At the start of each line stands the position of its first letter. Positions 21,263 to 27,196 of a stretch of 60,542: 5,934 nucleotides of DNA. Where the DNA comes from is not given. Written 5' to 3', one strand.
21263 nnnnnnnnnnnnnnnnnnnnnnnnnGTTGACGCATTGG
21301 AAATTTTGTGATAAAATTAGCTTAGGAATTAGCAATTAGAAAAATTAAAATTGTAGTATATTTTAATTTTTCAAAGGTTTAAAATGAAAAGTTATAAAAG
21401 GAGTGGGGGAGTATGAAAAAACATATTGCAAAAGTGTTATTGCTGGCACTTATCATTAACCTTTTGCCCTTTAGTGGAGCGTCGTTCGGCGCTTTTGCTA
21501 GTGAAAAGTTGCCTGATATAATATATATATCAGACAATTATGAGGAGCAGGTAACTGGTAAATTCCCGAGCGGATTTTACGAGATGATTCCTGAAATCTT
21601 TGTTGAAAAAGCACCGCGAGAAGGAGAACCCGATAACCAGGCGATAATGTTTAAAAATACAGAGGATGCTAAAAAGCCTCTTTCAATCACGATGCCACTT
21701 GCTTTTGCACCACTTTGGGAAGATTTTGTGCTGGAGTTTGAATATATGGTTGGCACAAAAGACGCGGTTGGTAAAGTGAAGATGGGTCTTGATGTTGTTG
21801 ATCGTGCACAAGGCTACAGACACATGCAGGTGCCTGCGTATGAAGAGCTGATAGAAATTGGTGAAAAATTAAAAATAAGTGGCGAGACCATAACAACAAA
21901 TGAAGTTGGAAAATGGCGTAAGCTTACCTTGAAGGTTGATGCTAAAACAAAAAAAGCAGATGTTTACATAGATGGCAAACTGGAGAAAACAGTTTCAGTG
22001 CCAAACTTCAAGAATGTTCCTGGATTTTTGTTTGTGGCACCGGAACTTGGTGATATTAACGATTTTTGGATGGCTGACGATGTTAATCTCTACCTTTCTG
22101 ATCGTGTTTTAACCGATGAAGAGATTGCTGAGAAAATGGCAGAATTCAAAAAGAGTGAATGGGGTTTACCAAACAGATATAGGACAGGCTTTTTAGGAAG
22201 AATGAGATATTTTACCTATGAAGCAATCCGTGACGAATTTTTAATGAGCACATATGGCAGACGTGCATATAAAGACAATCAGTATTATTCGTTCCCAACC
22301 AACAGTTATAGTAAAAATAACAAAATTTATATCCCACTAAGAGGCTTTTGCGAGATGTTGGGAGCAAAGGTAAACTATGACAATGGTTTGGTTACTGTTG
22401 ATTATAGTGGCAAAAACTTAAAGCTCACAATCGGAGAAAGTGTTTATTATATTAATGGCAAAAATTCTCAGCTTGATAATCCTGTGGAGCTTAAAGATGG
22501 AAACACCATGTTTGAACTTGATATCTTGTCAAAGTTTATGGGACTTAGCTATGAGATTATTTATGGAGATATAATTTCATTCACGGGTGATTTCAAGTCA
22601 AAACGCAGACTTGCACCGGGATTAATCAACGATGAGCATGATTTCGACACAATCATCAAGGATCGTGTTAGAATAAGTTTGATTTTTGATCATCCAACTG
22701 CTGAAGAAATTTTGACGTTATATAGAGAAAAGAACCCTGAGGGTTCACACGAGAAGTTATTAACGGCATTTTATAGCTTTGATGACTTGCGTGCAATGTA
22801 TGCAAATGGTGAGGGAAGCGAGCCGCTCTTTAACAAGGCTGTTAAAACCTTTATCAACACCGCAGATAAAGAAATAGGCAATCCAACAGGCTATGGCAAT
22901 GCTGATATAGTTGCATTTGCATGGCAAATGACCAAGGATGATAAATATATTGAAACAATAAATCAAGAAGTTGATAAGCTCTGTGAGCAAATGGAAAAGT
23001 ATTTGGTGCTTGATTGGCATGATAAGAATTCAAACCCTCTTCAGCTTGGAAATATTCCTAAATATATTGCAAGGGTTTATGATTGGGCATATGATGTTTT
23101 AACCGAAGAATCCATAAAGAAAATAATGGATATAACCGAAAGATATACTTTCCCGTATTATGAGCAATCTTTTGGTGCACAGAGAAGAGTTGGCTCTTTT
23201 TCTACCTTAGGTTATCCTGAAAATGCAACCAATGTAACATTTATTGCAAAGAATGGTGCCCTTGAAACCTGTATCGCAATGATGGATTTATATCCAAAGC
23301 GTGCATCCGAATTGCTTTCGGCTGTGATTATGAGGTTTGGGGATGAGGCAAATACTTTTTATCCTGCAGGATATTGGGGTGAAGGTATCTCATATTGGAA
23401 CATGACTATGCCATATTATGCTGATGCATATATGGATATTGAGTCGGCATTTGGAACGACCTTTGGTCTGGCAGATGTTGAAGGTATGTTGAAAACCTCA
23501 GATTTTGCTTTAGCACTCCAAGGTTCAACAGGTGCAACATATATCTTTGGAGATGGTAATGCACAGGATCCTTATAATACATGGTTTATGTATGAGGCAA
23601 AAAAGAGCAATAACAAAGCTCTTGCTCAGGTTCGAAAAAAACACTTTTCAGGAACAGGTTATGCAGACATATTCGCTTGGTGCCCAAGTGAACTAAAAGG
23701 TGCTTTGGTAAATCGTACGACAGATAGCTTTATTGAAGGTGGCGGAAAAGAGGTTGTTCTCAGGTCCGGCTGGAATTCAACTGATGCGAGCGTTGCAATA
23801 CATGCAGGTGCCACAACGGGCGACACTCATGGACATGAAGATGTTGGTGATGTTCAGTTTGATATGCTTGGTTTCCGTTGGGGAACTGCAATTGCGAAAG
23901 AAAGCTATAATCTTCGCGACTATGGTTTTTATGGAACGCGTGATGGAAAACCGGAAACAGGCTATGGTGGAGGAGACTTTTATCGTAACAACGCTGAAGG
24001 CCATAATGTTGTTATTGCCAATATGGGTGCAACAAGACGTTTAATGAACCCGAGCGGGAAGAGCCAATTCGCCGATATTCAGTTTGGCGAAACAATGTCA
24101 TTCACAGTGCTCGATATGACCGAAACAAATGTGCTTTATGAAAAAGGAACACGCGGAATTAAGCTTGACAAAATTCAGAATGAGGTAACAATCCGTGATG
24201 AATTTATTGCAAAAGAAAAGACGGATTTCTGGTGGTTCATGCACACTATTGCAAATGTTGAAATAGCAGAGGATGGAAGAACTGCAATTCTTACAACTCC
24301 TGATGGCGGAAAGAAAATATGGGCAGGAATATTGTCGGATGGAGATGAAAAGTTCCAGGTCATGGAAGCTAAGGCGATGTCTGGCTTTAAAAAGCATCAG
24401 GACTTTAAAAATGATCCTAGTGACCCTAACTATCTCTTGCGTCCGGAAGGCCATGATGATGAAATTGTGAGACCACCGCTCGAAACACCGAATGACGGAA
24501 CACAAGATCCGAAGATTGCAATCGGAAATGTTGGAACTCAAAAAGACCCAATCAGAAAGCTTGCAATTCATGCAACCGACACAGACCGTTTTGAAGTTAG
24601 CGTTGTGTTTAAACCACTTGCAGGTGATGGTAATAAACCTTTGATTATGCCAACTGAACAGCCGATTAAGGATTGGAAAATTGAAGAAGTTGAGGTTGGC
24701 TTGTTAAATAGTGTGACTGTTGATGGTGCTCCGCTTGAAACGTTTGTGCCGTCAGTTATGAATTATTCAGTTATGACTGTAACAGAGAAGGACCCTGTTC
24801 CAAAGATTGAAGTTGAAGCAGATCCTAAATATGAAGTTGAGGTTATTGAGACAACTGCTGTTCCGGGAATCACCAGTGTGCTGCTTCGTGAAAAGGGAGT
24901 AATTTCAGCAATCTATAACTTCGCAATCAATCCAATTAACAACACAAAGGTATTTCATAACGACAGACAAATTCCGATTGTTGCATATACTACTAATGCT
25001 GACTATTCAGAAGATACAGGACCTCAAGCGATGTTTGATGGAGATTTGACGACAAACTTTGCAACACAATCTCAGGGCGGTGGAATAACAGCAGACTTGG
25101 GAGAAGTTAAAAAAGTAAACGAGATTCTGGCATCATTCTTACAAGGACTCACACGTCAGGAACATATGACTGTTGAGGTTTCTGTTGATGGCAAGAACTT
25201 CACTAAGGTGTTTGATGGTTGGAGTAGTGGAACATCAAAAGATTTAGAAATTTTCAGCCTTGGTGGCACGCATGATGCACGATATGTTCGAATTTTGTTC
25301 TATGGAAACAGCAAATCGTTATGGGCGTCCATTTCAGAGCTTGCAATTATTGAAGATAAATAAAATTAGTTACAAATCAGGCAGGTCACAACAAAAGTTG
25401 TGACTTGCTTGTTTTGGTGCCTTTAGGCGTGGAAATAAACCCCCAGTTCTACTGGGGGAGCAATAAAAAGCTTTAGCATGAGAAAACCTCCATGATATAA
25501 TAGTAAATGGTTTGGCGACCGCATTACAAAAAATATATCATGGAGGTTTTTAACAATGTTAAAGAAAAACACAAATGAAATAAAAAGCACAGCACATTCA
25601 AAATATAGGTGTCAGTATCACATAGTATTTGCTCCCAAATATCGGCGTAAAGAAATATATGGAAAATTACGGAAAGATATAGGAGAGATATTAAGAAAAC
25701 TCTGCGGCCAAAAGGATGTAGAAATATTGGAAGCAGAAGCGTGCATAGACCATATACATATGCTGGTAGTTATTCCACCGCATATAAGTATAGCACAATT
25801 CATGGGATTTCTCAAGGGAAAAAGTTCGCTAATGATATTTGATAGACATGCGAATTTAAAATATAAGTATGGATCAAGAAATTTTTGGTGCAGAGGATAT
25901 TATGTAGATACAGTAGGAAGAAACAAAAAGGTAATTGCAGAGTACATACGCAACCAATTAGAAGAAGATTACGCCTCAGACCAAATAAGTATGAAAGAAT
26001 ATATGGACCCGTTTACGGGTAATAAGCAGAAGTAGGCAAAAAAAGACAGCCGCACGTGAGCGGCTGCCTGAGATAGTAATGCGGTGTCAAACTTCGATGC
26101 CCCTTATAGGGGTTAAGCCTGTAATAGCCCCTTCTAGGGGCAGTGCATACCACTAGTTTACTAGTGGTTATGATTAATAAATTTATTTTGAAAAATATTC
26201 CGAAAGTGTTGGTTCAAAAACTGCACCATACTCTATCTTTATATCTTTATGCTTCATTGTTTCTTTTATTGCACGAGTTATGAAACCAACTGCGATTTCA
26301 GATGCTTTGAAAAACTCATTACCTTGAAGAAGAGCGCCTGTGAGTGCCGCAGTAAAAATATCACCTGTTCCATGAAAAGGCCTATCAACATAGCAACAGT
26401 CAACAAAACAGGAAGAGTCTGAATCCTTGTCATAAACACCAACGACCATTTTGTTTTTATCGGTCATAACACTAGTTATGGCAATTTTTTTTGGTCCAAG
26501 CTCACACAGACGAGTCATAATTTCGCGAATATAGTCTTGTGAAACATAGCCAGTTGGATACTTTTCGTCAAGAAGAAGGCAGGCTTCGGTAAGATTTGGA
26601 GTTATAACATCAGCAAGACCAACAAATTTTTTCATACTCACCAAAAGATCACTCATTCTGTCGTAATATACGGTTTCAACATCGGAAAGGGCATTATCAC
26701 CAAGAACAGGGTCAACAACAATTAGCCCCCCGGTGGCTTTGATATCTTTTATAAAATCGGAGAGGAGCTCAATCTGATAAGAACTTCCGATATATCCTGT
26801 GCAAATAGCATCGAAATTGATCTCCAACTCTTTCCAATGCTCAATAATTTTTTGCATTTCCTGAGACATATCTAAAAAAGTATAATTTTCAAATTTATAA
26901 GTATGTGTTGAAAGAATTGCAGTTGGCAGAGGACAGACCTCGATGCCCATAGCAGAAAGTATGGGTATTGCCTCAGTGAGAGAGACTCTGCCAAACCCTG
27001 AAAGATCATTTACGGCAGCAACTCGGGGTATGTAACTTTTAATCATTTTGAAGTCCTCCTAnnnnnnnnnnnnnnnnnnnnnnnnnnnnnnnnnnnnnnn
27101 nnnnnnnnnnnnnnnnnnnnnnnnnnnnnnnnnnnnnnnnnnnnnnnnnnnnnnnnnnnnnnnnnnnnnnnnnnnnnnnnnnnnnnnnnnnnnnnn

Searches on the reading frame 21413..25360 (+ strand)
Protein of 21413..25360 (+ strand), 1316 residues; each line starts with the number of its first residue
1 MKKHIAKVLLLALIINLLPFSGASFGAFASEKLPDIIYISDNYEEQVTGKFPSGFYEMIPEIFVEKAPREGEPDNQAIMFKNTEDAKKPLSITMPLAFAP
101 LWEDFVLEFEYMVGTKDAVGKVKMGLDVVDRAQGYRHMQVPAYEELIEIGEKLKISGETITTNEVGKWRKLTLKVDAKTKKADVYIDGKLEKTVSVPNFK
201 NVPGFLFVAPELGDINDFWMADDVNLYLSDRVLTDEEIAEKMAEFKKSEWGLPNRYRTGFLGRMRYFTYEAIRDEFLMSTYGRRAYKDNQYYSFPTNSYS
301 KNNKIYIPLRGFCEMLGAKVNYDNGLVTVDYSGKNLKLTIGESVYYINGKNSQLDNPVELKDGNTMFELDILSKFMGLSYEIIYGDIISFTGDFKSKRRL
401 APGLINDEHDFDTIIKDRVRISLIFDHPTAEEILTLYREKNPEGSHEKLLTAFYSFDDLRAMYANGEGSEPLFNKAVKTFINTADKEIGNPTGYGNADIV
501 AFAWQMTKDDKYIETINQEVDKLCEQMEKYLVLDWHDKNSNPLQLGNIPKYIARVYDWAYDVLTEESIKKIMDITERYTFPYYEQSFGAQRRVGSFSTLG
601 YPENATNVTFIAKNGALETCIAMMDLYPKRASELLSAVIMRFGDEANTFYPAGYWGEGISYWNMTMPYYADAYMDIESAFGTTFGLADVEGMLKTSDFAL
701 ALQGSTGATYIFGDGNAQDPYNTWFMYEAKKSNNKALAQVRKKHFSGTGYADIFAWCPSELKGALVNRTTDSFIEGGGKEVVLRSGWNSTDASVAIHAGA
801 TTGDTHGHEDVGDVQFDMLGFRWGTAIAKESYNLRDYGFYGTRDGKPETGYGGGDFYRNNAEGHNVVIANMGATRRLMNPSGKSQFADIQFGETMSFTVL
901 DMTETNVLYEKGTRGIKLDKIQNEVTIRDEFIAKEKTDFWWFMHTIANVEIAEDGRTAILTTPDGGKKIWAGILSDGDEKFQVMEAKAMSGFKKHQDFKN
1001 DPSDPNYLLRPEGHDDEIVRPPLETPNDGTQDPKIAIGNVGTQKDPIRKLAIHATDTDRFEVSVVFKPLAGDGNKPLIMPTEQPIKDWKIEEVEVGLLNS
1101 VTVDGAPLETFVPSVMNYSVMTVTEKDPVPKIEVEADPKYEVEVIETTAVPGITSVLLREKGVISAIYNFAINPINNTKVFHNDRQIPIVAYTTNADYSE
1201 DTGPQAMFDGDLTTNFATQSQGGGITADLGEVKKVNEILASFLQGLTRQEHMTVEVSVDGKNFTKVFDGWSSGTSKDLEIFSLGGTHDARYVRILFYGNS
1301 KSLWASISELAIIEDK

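Call 3: search_protein_families(library=pfam, proteins=[window:21413-25360:+], max_evalue=0.01)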
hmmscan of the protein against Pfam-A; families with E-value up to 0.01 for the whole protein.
window:21413-25360:+ (1316 aa): 3 families
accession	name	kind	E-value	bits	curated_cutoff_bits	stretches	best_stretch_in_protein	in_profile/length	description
PF07833.16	Cu_amine_oxidN1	-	2.5e-18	66.4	24.2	1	288-378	3-95/108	Copper amine oxidase N-terminal domain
PF00754.31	F5_F8_type_C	-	1.4e-10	41.8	28.2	1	1196-1310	6-127/127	F5/8 type C domain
PF22633.2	F5_F8_type_C_2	-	1.8e-07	32.1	27.8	1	1207-1294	2-91/91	NedA-like, galactose-binding domain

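Call 8: search_protein_families(library=ncbifam, proteins=[window:21413-25360:+], max_evalue=0.1)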
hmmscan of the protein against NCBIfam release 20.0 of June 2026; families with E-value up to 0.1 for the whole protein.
window:21413-25360:+ (1316 aa): 2 families
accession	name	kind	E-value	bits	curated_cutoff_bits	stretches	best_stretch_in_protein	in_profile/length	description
NF006986.0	PRK09451.1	equivalog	0.019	13.8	725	1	316-366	372-421/456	bifunctional UDP-N-acetylglucosamine diphosphorylase/glucosamine-1-phosphate N-acetyltransferase GlmU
NF010934.1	PRK14354.1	equivalog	0.077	11.5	450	0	316-363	368-414/447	bifunctional UDP-N-acetylglucosamine diphosphorylase/glucosamine-1-phosphate N-acetyltransferase GlmU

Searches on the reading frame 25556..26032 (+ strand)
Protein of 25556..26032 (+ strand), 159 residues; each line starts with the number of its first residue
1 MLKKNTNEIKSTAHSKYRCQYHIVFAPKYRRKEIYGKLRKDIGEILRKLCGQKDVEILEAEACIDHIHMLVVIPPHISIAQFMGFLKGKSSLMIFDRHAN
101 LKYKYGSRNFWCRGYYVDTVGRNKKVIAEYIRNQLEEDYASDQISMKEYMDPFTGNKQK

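Call 9: search_protein_families(library=pfam, proteins=[window:25556-26032:+], max_evalue=0.001)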
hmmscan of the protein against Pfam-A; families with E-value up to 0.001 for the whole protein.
window:25556-26032:+ (159 aa): 1 family
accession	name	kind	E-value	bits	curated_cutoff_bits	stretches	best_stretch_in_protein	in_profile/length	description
PF01797.21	Y1_Tnp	-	2.8e-37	128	23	1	16-134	2-121/121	Transposase IS200 like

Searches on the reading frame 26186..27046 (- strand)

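Call 9: search_protein_families(library=pfam, proteins=[window:26186-27046:-], max_evalue=0.001)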
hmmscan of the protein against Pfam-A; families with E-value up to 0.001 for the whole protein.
window:26186-27046:- (287 aa): 1 family
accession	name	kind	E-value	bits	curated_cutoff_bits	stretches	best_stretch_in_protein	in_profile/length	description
PF08543.17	Phos_pyr_kin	-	1.1e-20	74.5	27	1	31-267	16-239/246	Phosphomethylpyrimidine kinase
